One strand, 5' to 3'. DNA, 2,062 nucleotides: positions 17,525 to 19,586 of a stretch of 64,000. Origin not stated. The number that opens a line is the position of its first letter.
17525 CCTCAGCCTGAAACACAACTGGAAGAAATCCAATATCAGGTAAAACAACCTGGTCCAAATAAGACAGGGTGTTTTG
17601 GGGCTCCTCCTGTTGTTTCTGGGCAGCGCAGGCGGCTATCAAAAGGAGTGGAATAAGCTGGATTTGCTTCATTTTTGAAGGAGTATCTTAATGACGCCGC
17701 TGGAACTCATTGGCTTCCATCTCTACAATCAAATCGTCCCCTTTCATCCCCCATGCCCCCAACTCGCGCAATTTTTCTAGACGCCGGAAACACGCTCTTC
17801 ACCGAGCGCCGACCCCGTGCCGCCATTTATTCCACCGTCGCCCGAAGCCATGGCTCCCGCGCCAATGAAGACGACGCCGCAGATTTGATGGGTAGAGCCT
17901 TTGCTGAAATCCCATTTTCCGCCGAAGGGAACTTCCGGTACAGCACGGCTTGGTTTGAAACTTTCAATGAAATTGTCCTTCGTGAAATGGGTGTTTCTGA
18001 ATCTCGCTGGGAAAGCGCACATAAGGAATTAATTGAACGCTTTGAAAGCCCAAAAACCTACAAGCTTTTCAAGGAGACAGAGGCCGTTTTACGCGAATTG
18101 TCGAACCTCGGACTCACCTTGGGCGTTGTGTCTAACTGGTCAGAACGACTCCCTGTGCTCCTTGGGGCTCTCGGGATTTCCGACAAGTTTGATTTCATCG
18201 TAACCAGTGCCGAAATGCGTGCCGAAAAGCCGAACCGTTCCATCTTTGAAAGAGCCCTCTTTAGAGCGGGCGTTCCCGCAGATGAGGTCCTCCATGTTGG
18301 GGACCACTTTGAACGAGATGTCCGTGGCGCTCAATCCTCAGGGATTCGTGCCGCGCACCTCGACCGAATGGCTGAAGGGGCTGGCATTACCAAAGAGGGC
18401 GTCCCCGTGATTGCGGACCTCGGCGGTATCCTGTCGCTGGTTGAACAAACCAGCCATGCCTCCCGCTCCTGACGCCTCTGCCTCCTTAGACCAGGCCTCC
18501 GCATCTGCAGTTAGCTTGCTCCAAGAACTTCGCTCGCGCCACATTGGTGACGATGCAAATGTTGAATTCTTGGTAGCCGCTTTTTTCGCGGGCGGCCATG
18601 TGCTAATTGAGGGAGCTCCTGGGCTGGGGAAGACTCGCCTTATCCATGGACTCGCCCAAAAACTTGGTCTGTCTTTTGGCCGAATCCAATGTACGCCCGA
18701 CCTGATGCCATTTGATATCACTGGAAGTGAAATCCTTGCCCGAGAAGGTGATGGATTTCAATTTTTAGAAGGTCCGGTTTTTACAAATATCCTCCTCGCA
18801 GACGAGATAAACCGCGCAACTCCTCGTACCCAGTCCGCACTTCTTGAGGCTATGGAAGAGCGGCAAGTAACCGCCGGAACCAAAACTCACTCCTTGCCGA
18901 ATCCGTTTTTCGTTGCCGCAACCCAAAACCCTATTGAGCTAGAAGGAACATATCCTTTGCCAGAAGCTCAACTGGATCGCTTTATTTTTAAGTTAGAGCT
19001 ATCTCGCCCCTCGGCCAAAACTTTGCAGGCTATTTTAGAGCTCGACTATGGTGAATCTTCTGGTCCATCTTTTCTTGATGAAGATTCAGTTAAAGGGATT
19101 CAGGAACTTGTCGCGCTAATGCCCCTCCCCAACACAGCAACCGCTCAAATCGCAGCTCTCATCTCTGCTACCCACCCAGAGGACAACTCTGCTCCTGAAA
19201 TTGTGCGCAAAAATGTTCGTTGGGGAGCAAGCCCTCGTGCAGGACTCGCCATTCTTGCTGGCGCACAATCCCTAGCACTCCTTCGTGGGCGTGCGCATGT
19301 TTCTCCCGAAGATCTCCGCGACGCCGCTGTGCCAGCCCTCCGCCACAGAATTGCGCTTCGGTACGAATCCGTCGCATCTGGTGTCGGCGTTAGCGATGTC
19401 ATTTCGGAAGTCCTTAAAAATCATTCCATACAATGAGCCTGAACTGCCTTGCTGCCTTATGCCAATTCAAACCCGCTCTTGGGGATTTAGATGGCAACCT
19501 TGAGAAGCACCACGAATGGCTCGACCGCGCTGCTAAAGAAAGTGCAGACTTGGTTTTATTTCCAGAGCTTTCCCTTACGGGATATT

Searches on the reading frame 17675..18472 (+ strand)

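Call 69: search_protein_families(library=pfam, proteins=[window:17675-18472:+], max_evalue=0.0001)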
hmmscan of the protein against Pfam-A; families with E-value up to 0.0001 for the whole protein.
window:17675-18472:+ (265 aa): 3 families
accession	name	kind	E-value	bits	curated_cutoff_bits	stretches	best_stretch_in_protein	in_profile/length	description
PF13419.12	HAD_2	-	6.8e-19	69.1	23.8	1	101-227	48-176/178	Haloacid dehalogenase-like hydrolase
PF00702.32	Hydrolase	-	2.6e-17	64.3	26.4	1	31-223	2-191/191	haloacid dehalogenase-like hydrolase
PF13242.12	Hydrolase_like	-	5e-08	33.2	22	1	184-227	3-46/75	HAD-hyrolase-like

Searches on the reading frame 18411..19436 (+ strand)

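Call 69: search_protein_families(library=pfam, proteins=[window:18411-19436:+], max_evalue=0.0001)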
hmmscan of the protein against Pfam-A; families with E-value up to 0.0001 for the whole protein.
window:18411-19436:+ (341 aa): 6 families
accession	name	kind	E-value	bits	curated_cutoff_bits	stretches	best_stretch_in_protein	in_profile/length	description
PF07726.17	AAA_3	-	9.5e-61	203.9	27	1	63-193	1-131/131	ATPase family associated with various cellular activities (AAA)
PF17863.7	AAA_lid_2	-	1.3e-17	63.7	22.7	1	264-333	4-73/74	AAA lid domain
PF07728.20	AAA_5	-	9.7e-12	45.5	22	1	63-191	1-139/139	AAA domain (dynein-related subfamily)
PF20030.5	bpMoxR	-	2.6e-11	43.4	27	1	36-211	6-180/205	MoxR domain in the MoxR-vWA-beta-propeller ternary systems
PF00004.35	AAA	-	3.9e-07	31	21.2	1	64-178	1-115/131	ATPase family associated with various cellular activities (AAA)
PF05496.18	RuvB_N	-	6.1e-07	29.8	27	1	62-153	34-113/159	Holliday junction DNA helicase RuvB P-loop domain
